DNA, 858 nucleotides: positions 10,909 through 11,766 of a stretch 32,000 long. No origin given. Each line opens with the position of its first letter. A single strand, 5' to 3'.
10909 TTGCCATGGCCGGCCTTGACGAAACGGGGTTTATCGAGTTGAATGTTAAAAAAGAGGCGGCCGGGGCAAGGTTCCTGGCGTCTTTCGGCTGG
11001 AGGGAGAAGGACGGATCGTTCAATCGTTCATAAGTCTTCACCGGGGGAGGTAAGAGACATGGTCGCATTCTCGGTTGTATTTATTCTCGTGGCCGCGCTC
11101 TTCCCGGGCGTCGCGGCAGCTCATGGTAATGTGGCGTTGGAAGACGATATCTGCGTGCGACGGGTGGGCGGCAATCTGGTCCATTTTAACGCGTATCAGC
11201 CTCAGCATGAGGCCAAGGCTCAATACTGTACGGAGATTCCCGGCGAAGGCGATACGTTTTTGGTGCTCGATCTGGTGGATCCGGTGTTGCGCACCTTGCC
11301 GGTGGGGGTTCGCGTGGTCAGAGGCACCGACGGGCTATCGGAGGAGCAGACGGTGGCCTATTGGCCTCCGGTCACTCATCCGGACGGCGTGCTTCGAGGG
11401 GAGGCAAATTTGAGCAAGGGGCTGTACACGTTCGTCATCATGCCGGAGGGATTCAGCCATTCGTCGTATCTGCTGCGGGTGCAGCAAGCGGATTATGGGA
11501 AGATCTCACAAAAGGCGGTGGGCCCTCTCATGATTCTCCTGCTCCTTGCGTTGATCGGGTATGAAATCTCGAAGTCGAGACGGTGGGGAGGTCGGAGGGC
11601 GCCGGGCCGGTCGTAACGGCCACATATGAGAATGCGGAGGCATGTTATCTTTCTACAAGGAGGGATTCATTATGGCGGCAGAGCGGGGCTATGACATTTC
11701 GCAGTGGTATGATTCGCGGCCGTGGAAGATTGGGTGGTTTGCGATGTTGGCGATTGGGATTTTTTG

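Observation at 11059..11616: PmoD/AmoD-like membrane-anchored periplasmic protein with a Cx7LxH variant motif and a predicted N-terminal histidine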

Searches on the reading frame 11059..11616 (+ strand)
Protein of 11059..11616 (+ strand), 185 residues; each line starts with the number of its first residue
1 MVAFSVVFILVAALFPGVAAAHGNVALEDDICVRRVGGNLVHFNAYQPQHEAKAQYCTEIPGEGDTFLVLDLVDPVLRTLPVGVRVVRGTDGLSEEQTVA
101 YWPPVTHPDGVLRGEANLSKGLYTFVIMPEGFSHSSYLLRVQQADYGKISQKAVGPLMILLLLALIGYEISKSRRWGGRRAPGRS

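Call 3: search_protein_families(library=pfam, proteins=[window:11059-11616:+], max_evalue=1)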
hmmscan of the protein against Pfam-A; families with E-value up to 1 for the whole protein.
window:11059-11616:+ (185 aa): 0 families

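Call 4: search_protein_families(library=ncbifam, proteins=[window:11059-11616:+], max_evalue=1)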
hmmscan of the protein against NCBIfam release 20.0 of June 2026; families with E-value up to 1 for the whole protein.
window:11059-11616:+ (185 aa): 0 families

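Call 5: search_solved_structures(query=window:11059-11616:+, max_evalue=10, show_alignments=3)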
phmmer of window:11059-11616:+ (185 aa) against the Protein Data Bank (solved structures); distinct sequences matched with E-value up to 10: 2.
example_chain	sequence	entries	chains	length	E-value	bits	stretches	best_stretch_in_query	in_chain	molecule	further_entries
6cpd_A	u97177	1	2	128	1.3e-08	37.9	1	30-89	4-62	PmoD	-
3nyy_A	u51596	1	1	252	0.15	14.9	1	83-131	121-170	Putative glycyl-glycine endopeptidase lytM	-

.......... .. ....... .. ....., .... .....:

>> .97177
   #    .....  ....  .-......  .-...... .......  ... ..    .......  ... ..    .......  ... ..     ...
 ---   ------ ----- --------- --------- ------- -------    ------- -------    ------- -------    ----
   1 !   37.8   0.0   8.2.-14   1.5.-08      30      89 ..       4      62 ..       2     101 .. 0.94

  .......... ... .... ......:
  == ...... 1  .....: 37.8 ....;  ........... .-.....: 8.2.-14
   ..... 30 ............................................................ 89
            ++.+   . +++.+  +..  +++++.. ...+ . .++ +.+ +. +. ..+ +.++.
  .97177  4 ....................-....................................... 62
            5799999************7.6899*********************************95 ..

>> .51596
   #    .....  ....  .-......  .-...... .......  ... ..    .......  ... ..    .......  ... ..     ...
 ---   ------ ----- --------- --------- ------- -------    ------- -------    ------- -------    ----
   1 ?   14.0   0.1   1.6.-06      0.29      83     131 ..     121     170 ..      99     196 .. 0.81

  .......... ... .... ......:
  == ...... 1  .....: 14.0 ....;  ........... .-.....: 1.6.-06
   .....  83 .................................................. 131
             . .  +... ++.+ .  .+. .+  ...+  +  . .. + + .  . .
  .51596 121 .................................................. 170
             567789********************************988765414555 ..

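Call 8: find_homologous_proteins(query=window:11059-11616:+, max_evalue=0.001)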
Query window:11059-11616:+ (185 aa): 1503 proteins with E <= 0.001 among 2135 candidates; the best 120 are listed.
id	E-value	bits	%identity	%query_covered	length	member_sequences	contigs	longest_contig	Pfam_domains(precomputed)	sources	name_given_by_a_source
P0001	6.7e-119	412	100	100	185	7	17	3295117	-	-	-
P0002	4.2e-115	400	97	100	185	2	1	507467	-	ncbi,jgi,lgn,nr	ncbi:MAG: hypothetical protein NNA31_09100 [Nitrospira sp.]|jgi:hypothetical protein|nr:hypothetical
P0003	1.1e-114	398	96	100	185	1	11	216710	-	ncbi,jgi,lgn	jgi:hypothetical protein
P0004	4.4e-109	380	90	100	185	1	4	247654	-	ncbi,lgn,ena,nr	ncbi:MAG: hypothetical protein NNA20_05210 [Nitrospira sp.]|nr:hypothetical protein [Nitrospira sp.]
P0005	4.0e-97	341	85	92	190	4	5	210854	-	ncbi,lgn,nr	ncbi:MAG: hypothetical protein NNA23_07715 [Nitrospira sp.]|nr:hypothetical protein [Nitrospira sp.]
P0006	3.7e-85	302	76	97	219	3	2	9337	-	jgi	jgi:hypothetical protein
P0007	7.5e-84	298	73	100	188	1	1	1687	-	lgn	-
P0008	7.6e-84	298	74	95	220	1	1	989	-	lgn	-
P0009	8.4e-84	298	72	99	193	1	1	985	-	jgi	-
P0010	9.5e-84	298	71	96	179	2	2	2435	-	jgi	jgi:hypothetical protein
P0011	9.7e-84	298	72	94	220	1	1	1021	-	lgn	-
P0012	1.1e-83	297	72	94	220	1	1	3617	-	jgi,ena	-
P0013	1.4e-83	297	74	97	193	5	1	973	-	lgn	-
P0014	3.1e-83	296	73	97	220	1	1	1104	-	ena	-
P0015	5.4e-83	295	75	91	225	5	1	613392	-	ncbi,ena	-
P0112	2.1e-79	283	74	96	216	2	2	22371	-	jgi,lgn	-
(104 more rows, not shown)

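Call 21: find_related_loci(query=A1, collection=genome_contigs, flank=6000)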
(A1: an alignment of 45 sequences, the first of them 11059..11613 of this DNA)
Query A1 (185 aa) in genome_contigs; peptide patterns used: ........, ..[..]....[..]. (x = any residue, [..] = any of these).
246 stretches matched a pattern; 228 encode a relative of the query (tblastn E <= 1e-3); the best 80 are kept; 80 distinct loci.
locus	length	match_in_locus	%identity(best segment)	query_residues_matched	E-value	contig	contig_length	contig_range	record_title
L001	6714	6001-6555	97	1-185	6e-121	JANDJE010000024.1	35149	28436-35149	MAG: Nitrospira sp. isolate SRBZ-2_Bin184 NODE_24_length_35149_cov_4.150494, whole genome shotgun sequence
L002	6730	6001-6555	97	1-185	6e-120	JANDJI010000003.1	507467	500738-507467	MAG: Nitrospira sp. isolate JZ-3_Bin7 NODE_3_length_507467_cov_3.135487, whole genome shotgun sequence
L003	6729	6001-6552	96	1-184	2e-118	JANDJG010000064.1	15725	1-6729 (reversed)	MAG: Nitrospira sp. isolate JZ-4_Bin198 NODE_13385_length_15725_cov_26.308758, whole genome shotgun sequence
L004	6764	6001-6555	90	1-185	2e-108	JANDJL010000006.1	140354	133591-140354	MAG: Nitrospira sp. isolate DGJ02_3_Bin65 NODE_6_length_140354_cov_3.223320, whole genome shotgun sequence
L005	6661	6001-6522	95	12-185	2e-104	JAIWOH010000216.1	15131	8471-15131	MAG: Nitrospira sp. isolate W63 contig-93_1381.2, whole genome shotgun sequence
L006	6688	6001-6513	85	7-177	3e-101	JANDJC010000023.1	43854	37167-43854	MAG: Nitrospira sp. isolate SZTDM-2_Bin289 NODE_23_length_43854_cov_1.728063, whole genome shotgun sequence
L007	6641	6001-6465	89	22-176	1e-93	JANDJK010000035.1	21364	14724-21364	MAG: Nitrospira sp. isolate QZM_B4_2_Bin429 NODE_35_length_21364_cov_1.546829, whole genome shotgun sequence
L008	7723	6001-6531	72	9-185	1e-86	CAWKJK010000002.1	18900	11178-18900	MAG: uncultured Nitrospiraceae bacterium isolate MFD08447.bin.2.17 genome assembly, contig: contig_109, whole genome sho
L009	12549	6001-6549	68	3-185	9e-87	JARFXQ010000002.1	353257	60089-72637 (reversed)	MAG: Nitrospira sp. isolate WA-bin32 opera_contig_73, whole genome shotgun sequence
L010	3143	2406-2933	72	10-185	2e-87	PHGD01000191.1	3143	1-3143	MAG: Nitrospira sp. LK70 C_2_scaffold_113050, whole genome shotgun sequence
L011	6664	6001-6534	72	8-185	4e-86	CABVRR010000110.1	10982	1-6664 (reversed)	MAG: uncultured Nitrospira sp. isolate Nitrospira sp. RBC044 genome assembly, contig: MAG044_110, whole genome shotgun s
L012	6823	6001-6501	75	14-180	6e-86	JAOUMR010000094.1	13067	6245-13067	MAG: Nitrospira sp. isolate 8_1_July_SF_Bin45 8_1_July_SF_Bin45_scaffold_1822_c1, whole genome shotgun sequence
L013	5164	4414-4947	71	8-185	1e-83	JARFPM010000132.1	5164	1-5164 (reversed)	MAG: Nitrospira sp. isolate bin_25 scaffold_20502, whole genome shotgun sequence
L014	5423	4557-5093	68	7-185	3e-83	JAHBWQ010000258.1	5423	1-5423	MAG: Nitrospira sp. isolate ACE_NIT9 NIT9_258, whole genome shotgun sequence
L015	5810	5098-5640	66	4-181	3e-83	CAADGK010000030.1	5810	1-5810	uncultured Nitrosospira sp. isolate CMX.fa.gz genome assembly, contig: k127_302042, whole genome shotgun sequence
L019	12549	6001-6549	68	3-181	2e-81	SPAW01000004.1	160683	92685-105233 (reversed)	MAG: Nitrospira sp. isolate RCA Rifle_cladeA_scaffold_4, whole genome shotgun sequence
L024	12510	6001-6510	78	7-176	5e-81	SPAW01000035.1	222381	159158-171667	MAG: Nitrospira sp. isolate RCA Rifle_cladeA_scaffold_35, whole genome shotgun sequence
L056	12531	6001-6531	67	7-183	2e-74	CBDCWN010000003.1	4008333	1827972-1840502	MAG: Nitrospira sp. isolate 61b56bea-e7e9-4285-8415-397755951a0b genome assembly, contig: chromosome_2, whole genome sho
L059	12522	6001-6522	67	10-183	8e-74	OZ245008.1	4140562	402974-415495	MAG: Nitrospira sp. isolate fa0fee1b-dcfa-4054-a725-c1b6bc8b6ade genome assembly, chromosome: 1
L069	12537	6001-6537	54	7-181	2e-64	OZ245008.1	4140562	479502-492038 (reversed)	MAG: Nitrospira sp. isolate fa0fee1b-dcfa-4054-a725-c1b6bc8b6ade genome assembly, chromosome: 1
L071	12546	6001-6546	54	7-184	1e-63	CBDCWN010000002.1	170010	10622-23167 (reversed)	MAG: Nitrospira sp. isolate 61b56bea-e7e9-4285-8415-397755951a0b genome assembly, contig: chromosome_1, whole genome sho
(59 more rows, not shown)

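Call 26: search_protein_representatives(alignment_id=A1)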
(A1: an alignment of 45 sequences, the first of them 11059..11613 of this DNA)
Query: 45 sequences, 188 profile positions. Proteins with E-value up to 0.001 (for the whole library): 615; up to 1e-10: 265; up to 1e-30: 22. The best 150 are listed.
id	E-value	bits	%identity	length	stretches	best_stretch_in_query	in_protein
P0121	2.8e-94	329.9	-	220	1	4-186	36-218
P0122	9.2e-54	197.8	-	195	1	7-185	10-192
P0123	6.6e-53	195.0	-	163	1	2-110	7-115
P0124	2.6e-52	193.0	-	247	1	5-183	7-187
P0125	3.8e-51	189.2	-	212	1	11-160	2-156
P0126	7.2e-51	188.3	-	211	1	5-185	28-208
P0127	4.5e-49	182.5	-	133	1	16-137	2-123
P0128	2.0e-45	170.6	-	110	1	81-187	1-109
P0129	2.7e-44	166.9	-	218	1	9-154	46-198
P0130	3.6e-43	163.2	-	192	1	15-181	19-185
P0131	5.9e-42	159.3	-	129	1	3-88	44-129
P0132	1.3e-40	154.9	-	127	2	95-186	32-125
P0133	2.4e-39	150.8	-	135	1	11-126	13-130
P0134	7.8e-36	139.3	-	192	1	10-114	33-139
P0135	2.9e-35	137.4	-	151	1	3-78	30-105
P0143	9.2e-30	119.5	-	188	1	7-181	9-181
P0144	1.3e-28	115.7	-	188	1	14-177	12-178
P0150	1.2e-25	106.0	-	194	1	10-138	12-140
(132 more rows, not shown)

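Call 30: predict_structure(alignment_id=A1)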
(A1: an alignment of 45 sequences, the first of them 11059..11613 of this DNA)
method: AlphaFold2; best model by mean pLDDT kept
length: 185 residues; sequences in the alignment: 45
mean_pLDDT: 60.9   pTM: 0.49
mean pLDDT of the five models: 60.9, 59.7, 49.7, 45.2, 43.9
residues with pLDDT >= 90: 13; 70-90: 38; 50-70: 95; < 50: 39
segments of 3 or more residues with pLDDT < 50: 14-30, 47-52, 91-94, 103-105, 183-185
pLDDT, mean of each block of 10 residues (from residue 1): 52 42 31 55 57 56 69 69 58 50 50 57 67 71 72 86 93 67 47
secondary structure, 60 per line:
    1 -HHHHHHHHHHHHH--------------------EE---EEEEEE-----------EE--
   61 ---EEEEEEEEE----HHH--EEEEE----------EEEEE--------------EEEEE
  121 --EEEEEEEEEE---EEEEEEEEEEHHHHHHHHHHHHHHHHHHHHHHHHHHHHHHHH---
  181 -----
elements in order: H2-14 E40-45 E64-72 E82-86 E97-101 E116-120 E123-132 E136-145 H146-177

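Call 32: search_solved_structures(query=A1, max_evalue=1, show_alignments=1)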
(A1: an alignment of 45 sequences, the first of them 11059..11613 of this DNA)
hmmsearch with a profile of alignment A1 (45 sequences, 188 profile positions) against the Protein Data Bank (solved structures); distinct sequences matched with E-value up to 1: 2.
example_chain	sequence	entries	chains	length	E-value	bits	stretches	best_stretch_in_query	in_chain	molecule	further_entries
6cpd_A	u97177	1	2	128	1.1e-09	41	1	33-92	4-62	PmoD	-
3nyy_A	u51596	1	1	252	0.7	12.2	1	91-132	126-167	Putative glycyl-glycine endopeptidase lytM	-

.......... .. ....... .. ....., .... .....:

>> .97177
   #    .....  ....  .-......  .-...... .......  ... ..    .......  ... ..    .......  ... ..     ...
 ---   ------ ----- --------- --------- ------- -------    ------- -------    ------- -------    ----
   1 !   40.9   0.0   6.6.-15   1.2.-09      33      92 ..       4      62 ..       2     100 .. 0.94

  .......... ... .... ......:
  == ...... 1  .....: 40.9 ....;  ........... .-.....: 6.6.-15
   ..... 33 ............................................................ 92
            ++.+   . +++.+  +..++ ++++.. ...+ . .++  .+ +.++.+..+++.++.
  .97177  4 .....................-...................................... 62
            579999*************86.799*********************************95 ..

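Call 36: fold_search(model_id=the predicted structure, library=pdb)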
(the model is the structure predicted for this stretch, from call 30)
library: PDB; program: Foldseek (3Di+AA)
matches with E <= 10: 600; with E <= 0.001: 0
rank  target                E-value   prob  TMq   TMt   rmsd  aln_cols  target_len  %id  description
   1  8x8m_A                1.9e-01  0.15  0.22  0.07  12.1       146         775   12  Cryo-EM structure of a bacteriophage tail- spike protein against Klebsiella pneumoniae K64,ORF41(K64-ORF41) (released 2024-09-04)
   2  9cq3_H                3.7e-01  0.14  0.14  0.17  20.2       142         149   13  The gap-filling complex with Pol mu engaged in the NHEJ pathway (released 2025-04-23)
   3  2i9y_MODEL_1_A        4.4e-01  0.12  0.17  0.19  19.9       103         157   17  Solution structure of Arabidopsis thaliana protein At1g70830, a member of the major latex protein family (released 2006-09-19)
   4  4yom_A                4.7e-01  0.15  0.19  0.29  15.9       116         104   12  Structure of SAD kinase (released 2015-12-16)
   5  2m47_MODEL_1_A        5.6e-01  0.09  0.16  0.17  13.8       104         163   16  Solution NMR structure of the Polyketide_cyc-like protein Cgl2372 from Corynebacterium glutamicum, Northeast S (released 2013-02-13)
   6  4gcz_A                5.6e-01  0.08  0.11  0.07  16.4       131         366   13  Structure of a blue-light photoreceptor (released 2013-06-19)
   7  2pcs                  6.0e-01  0.06  0.12  0.15  24.0       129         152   16  Crystal structure of conserved protein from Geobacillus kaustophilus (released 2007-04-10)
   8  6zmq                  6.8e-01  0.14  0.22  0.09   7.3        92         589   16  Cytochrome c Heme Lyase CcmF (released 2021-05-19)
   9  1xfs_A                7.2e-01  0.08  0.18  0.20  23.4       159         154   16  X-Ray Crystal Structure of Protein NE0264 from Nitrosomonas europaea. Northeast Structural Genomics Consortium Target  (released 2004-09-28)
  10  4f3l_A                7.2e-01  0.05  0.12  0.08   7.9        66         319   12  Crystal Structure of the Heterodimeric CLOCK:BMAL1 Transcriptional Activator Complex (released 2012-06-06)
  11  6i4y_B                7.7e-01  0.06  0.16  0.17  18.6       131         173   12  X-ray structure of the human mitochondrial PRELID3b-TRIAP1 complex (released 2019-03-20)
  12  6ph4_B                8.2e-01  0.35  0.25  0.12   8.7       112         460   10  Full length LOV-PAS-HK construct from the LOV-HK sensory protein from Brucella abortus (light-adapted, construct 15-48 (released 2020-12-30)
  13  3osm                  8.2e-01  0.16  0.11  0.16  15.1        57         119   14  Structure of the Kinase Associated Domain-1 (KA1) from Kcc4p (released 2010-12-22)
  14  2kf2_MODEL_1_A        8.2e-01  0.09  0.20  0.21  25.1       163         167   13  Solution NMR structure of of Streptomyces coelicolor polyketide cyclase SCO5315. Northeast Structural Genomics (released 2009-05-19)
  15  5z8o_B                8.2e-01  0.08  0.13  0.15  16.4       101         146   23  Structural of START superfamily protein MSMEG_0129 from Mycobacterium smegmatis (released 2018-03-21)
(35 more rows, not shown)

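Call 49: predict_structure(alignment_id=A2)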
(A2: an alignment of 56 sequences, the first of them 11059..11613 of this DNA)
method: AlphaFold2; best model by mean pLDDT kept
length: 185 residues; sequences in the alignment: 56
mean_pLDDT: 91.7   pTM: 0.76
mean pLDDT of the five models: 91.7, 91.2, 91.2, 91.0, 90.8
residues with pLDDT >= 90: 140; 70-90: 32; 50-70: 13; < 50: 0
segments of 3 or more residues with pLDDT < 50: none
pLDDT, mean of each block of 10 residues (from residue 1): 81 70 80 96 97 95 98 98 98 95 98 98 98 96 89 93 96 86 67
secondary structure, 60 per line:
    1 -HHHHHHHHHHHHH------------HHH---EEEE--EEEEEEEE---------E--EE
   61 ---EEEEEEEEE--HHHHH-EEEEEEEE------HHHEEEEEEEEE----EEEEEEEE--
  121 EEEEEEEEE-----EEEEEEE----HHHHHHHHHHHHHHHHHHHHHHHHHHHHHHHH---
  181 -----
elements in order: H2-14 E33-36 E39-46 E64-72 H75-79 E81-88 E98-106 E111-118 E121-129 E135-141 H146-177

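Call 52: fold_search(model_id=the predicted structure, library=pdb)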
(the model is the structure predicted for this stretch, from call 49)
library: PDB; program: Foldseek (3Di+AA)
matches with E <= 10: 1984; with E <= 0.001: 4
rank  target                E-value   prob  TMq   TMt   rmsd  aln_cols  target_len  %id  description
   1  6cpd_A                1.6e-10  1.00  0.53  0.76   2.7       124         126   24  Crystal structure of PmoD soluble domain from Methylocystis sp. ATCC 49242 (Rockwell) (released 2018-10-31)
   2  6cpd_B                4.8e-10  1.00  0.54  0.77   2.3       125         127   24  Crystal structure of PmoD soluble domain from Methylocystis sp. ATCC 49242 (Rockwell) (released 2018-10-31)
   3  6oe6_B                3.6e-04  1.00  0.39  0.59   4.7       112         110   13  Structure of a Uncharacterized protein from Leptospira interrogans serogroup Icterohaemorrhagiae serovar Copenhageni ( (released 2019-04-17)
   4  6oe6_A                3.8e-04  1.00  0.39  0.53   5.1       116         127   14  Structure of a Uncharacterized protein from Leptospira interrogans serogroup Icterohaemorrhagiae serovar Copenhageni ( (released 2019-04-17)
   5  2p9r_A                1.1e-03  1.00  0.39  0.66   3.6       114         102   13  Human alpha2-macroglogulin is composed of multiple domains, as predicted by homology with complement component C3 (released 2007-08-21)
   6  2p9r_B                1.3e-03  1.00  0.37  0.64   4.2       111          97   14  Human alpha2-macroglogulin is composed of multiple domains, as predicted by homology with complement component C3 (released 2007-08-21)
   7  8iqs_H                1.9e-03  0.99  0.30  0.32  15.8       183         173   11  Crystal structure of Anti-PEG antibody M11 Fv-clasp fragment with PEG (co-crystallization with PEG3350) (released 2024-03-20)
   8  5xcu_A                2.1e-03  0.99  0.31  0.33  16.5       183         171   15  Crystal structure of 12CA5 Fv-clasp fragment with its antigen peptide (released 2017-10-04)
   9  8iqr_h                4.1e-03  1.00  0.33  0.36  13.1       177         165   10  Crystal structure of Anti-PEG antibody M9 Fv-clasp fragment with PEG (co-crystallization with PEG550DME) (released 2024-03-20)
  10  9vx3_D                5.1e-03  0.99  0.29  0.32  16.1       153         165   11  Crystal structure of the peptide-bound form of HisMab-1 Fv-clasp (released 2025-12-17)
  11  5xcr_D                6.3e-03  0.98  0.30  0.33  16.2       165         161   12  Crystal structure of P20.1 Fv-clasp fragment with its antigen peptide (released 2017-10-04)
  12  9b7r_H                7.1e-03  0.99  0.32  0.42   7.0       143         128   11  Fab3-1 in complex with the capsid of Adeno-associated virus type 9 (released 2025-04-02)
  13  6n4y_E                7.1e-03  0.97  0.29  0.38   7.3       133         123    8  Metabotropic Glutamate Receptor 5 Extracellular Domain with Nb43 (released 2019-01-23)
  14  7xcp_H                7.1e-03  0.96  0.25  0.35   6.0       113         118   12  Cryo-EM structure of Omicron RBD complexed with ACE2 and 304 Fab (released 2022-08-31)
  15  9vx3_A                7.5e-03  0.98  0.30  0.33  15.8       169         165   10  Crystal structure of the peptide-bound form of HisMab-1 Fv-clasp (released 2025-12-17)
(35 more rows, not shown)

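Call 64: find_encoding_contigs(protein=window:11059-11616:+, flank=3000, max_places=5)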
Protein window:11059-11616:+ (185 aa): 24 contigs read that carry it; 5 places shown.
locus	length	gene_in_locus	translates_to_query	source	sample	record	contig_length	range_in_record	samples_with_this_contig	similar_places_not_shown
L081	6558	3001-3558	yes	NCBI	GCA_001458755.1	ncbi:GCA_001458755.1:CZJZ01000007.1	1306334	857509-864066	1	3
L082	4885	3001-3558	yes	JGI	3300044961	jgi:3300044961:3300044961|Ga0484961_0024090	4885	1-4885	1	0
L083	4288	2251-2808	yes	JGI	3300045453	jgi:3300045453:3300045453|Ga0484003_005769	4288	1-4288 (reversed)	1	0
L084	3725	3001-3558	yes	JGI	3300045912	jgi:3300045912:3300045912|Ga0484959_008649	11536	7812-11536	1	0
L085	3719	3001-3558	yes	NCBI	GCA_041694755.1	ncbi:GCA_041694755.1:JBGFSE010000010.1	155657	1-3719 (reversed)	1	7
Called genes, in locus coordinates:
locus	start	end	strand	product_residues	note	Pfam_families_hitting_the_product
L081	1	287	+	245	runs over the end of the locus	PF13240:Zn_Ribbon_1 (faint), PF10947:DUF2628 (weak)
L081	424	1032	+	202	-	PF00300:His_Phos_1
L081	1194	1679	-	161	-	-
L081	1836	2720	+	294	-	PF01171:ATP_bind_3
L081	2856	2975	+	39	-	-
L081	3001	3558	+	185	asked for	-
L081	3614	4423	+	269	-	PF04896:AmoC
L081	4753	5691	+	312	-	PF00551:Formyl_trans_N, PF02911:Formyl_trans_C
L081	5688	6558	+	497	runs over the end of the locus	PF01029:NusB, PF13649:Methyltransf_25 (faint), PF22458:RsmF-B_ferredox, PF01728:FtsJ, PF01189:Methyltr_RsmB-F, PF13847:Methyltransf_31 (faint)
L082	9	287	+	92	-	-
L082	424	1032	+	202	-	PF00300:His_Phos_1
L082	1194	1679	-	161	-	-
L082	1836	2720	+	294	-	PF01171:ATP_bind_3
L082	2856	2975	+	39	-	-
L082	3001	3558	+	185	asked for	-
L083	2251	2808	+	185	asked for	-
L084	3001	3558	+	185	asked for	-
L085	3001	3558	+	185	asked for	-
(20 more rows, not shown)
